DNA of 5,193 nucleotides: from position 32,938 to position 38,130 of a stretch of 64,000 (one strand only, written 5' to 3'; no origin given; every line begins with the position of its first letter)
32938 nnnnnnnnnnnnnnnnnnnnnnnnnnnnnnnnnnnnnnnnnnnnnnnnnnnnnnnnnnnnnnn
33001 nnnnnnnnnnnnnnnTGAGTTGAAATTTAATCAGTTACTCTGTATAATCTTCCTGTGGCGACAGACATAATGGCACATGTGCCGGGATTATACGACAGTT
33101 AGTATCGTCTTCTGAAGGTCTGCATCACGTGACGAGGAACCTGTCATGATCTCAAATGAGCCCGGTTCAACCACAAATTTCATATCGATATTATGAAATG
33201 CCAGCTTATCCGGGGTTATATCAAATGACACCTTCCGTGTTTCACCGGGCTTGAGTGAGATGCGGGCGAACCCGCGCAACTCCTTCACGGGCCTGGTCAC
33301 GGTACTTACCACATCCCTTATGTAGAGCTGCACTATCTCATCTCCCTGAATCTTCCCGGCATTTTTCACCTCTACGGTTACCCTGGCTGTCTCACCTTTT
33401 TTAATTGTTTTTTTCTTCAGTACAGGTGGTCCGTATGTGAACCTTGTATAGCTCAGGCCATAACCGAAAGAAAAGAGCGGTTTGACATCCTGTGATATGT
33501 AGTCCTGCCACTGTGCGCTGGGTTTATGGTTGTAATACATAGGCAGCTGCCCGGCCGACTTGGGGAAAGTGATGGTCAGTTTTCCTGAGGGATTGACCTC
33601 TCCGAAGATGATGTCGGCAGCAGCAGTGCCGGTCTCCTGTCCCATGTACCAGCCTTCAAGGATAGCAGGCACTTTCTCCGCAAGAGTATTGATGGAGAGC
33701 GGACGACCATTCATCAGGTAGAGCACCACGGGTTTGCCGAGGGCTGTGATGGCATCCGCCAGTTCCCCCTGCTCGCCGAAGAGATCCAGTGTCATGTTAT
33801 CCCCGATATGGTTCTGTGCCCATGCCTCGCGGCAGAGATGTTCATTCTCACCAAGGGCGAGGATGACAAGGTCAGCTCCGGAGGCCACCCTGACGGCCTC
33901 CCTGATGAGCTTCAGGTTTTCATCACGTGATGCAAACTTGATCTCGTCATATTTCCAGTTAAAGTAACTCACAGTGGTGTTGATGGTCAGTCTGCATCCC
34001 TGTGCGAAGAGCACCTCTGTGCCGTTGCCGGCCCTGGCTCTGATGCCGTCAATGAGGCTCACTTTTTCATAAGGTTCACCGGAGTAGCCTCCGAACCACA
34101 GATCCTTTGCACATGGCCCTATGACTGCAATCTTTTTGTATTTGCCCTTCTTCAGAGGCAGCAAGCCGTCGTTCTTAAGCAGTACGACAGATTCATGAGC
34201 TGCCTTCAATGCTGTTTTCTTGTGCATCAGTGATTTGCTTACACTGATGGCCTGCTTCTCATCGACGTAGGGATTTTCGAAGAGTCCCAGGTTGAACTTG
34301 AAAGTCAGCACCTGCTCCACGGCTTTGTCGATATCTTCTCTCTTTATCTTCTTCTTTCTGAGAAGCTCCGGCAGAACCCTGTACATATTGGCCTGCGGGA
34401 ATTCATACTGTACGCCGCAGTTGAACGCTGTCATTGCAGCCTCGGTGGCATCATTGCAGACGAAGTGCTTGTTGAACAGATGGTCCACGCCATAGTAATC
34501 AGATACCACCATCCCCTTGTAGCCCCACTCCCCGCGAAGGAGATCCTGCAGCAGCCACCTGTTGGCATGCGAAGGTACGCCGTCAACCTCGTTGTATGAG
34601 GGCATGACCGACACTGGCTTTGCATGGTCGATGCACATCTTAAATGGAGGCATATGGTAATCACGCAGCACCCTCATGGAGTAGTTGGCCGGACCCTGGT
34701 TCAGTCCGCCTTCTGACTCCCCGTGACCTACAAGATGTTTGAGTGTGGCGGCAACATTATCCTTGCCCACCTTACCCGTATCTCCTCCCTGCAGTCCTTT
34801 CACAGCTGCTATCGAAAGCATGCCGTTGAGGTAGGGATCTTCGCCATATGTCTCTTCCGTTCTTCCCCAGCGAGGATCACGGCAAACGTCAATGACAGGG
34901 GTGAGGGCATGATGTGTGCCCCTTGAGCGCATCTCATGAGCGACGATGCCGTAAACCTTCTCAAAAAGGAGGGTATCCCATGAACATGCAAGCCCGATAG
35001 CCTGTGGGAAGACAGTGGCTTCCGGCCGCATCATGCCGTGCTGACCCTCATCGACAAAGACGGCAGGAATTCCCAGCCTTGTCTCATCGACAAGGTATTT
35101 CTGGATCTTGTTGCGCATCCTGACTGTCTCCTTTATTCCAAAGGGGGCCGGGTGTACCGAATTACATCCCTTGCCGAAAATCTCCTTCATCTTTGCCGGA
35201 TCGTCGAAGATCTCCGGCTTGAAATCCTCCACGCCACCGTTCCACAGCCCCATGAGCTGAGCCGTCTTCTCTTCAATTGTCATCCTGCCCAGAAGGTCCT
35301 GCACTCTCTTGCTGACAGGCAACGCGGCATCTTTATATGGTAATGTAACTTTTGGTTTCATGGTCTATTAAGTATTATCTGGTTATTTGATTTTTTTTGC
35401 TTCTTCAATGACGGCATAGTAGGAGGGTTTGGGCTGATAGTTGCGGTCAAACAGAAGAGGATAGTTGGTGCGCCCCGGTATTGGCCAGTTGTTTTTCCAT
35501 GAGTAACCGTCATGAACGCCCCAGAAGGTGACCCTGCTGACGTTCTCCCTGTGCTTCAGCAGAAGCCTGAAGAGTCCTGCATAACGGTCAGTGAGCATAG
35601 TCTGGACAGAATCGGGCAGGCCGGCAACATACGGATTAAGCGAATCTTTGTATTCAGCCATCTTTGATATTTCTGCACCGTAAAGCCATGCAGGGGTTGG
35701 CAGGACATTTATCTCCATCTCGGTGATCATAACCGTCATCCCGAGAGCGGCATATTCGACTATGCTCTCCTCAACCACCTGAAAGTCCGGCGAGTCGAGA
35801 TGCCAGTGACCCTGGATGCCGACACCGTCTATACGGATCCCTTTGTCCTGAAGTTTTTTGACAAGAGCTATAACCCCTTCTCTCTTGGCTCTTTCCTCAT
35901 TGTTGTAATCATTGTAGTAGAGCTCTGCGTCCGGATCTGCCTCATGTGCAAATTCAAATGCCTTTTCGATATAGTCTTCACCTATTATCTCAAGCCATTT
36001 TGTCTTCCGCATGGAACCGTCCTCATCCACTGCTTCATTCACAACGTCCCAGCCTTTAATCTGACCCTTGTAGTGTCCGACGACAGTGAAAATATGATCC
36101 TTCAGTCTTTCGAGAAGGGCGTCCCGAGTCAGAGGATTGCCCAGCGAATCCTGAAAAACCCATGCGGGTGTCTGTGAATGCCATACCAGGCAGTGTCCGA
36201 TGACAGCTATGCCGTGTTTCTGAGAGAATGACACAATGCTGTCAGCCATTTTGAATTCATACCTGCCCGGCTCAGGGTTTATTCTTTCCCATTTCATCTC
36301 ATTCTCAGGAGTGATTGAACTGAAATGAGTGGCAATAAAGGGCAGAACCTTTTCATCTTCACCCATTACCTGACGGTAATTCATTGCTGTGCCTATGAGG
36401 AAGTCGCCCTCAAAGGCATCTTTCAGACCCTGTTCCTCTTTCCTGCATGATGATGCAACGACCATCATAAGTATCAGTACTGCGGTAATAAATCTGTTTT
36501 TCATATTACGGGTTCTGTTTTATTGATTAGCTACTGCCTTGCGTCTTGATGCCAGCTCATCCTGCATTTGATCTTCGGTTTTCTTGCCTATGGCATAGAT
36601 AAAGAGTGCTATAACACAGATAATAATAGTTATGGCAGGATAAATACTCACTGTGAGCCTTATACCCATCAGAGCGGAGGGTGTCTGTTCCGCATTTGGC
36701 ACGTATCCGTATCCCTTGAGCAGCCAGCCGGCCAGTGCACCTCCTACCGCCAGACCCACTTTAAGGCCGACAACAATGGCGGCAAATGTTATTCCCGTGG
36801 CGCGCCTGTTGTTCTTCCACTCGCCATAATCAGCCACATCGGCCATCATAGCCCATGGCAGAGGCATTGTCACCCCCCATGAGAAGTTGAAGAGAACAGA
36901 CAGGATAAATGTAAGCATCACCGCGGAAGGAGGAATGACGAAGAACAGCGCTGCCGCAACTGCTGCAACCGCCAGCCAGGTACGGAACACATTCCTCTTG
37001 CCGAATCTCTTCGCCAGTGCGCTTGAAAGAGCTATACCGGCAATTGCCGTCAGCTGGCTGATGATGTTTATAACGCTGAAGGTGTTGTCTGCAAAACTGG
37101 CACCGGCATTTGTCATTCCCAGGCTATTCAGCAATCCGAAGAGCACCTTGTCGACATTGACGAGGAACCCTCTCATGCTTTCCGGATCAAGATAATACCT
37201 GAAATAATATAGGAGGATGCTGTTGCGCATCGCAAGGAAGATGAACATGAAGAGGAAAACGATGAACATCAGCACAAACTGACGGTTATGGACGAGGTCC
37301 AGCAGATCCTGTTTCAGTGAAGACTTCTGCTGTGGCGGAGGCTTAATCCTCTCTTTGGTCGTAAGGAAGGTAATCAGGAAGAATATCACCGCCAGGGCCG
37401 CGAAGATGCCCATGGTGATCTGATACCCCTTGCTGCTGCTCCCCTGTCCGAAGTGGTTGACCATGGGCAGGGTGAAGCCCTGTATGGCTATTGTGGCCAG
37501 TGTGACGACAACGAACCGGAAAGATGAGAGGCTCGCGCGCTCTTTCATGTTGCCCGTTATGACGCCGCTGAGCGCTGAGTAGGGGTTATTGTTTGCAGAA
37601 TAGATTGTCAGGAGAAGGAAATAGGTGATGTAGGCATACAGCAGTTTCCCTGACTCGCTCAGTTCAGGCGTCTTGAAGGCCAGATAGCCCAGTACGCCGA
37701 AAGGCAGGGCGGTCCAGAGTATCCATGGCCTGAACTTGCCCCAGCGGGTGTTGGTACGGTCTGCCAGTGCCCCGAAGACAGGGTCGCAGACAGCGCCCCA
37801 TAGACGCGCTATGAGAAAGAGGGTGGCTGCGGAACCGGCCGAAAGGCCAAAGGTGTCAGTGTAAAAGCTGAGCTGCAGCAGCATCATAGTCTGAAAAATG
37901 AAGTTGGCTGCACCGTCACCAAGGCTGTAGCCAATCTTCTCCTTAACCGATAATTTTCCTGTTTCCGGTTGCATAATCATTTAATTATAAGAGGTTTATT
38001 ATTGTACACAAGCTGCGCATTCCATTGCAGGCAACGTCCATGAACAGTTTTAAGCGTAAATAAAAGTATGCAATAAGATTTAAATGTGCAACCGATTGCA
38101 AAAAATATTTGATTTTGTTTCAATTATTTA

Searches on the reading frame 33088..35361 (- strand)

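Call 16: search_protein_families(library=pfam, proteins=[window:33088-35361:-], max_evalue=0.0001)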
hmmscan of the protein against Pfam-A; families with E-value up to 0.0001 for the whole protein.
window:33088-35361:- (757 aa): 3 families
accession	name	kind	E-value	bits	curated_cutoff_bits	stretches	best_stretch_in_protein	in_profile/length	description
PF00933.27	Glyco_hydro_3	-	6.7e-59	200.3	27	1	77-353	42-315/316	Glycosyl hydrolase family 3 N terminal domain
PF01915.27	Glyco_hydro_3_C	-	6.1e-54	183.5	31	1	392-638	1-200/200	Glycosyl hydrolase family 3 C-terminal domain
PF14310.12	Fn3-like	-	2.1e-27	95.5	25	1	675-744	1-71/71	Fibronectin type III-like domain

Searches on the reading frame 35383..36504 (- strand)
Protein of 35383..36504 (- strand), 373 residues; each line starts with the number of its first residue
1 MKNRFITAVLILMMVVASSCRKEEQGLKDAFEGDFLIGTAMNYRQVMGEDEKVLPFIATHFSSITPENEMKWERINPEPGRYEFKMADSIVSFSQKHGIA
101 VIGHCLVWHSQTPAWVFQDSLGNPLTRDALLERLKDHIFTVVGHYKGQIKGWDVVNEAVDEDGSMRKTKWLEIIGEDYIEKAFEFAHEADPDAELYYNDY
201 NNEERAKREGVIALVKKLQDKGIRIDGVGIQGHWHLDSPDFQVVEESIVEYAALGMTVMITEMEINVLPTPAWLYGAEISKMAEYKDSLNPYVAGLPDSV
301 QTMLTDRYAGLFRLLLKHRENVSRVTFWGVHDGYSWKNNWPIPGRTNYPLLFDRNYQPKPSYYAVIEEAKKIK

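Call 16: search_protein_families(library=pfam, proteins=[window:35383-36504:-], max_evalue=0.0001)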
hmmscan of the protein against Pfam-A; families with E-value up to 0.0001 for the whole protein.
window:35383-36504:- (373 aa): 1 family
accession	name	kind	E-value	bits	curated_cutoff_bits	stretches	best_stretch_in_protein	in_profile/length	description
PF00331.26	Glyco_hydro_10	-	8.4e-104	347.6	22.1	1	27-367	2-310/311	Glycosyl hydrolase family 10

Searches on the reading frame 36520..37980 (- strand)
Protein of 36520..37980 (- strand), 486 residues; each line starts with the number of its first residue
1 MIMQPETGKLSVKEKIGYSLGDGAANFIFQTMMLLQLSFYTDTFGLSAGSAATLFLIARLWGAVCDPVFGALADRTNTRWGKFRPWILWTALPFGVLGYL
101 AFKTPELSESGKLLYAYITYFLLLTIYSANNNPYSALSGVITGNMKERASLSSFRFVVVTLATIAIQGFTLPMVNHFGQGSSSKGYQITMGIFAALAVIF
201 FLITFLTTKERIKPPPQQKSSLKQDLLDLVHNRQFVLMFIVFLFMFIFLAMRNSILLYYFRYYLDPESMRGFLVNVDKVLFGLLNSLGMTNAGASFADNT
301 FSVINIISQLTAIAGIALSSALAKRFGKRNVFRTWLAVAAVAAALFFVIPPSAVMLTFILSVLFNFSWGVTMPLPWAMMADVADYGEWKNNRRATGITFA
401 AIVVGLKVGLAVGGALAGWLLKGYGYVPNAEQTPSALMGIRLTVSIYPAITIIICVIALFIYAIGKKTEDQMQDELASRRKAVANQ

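Call 16: search_protein_families(library=pfam, proteins=[window:36520-37980:-], max_evalue=0.0001)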
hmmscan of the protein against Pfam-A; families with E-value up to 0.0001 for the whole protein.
window:36520-37980:- (486 aa): 3 families
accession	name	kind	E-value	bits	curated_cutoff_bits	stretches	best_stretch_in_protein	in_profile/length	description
PF13347.12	MFS_2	-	8.4e-88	295.2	27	2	18-267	2-257/427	MFS/sugar transport protein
PF07690.21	MFS_1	-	1.1e-14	54.6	33.4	2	26-403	8-338/347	Major Facilitator Superfamily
PF12832.13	MFS_1_like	-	5e-05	22.9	25.2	0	38-275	23-254/373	MFS_1 like family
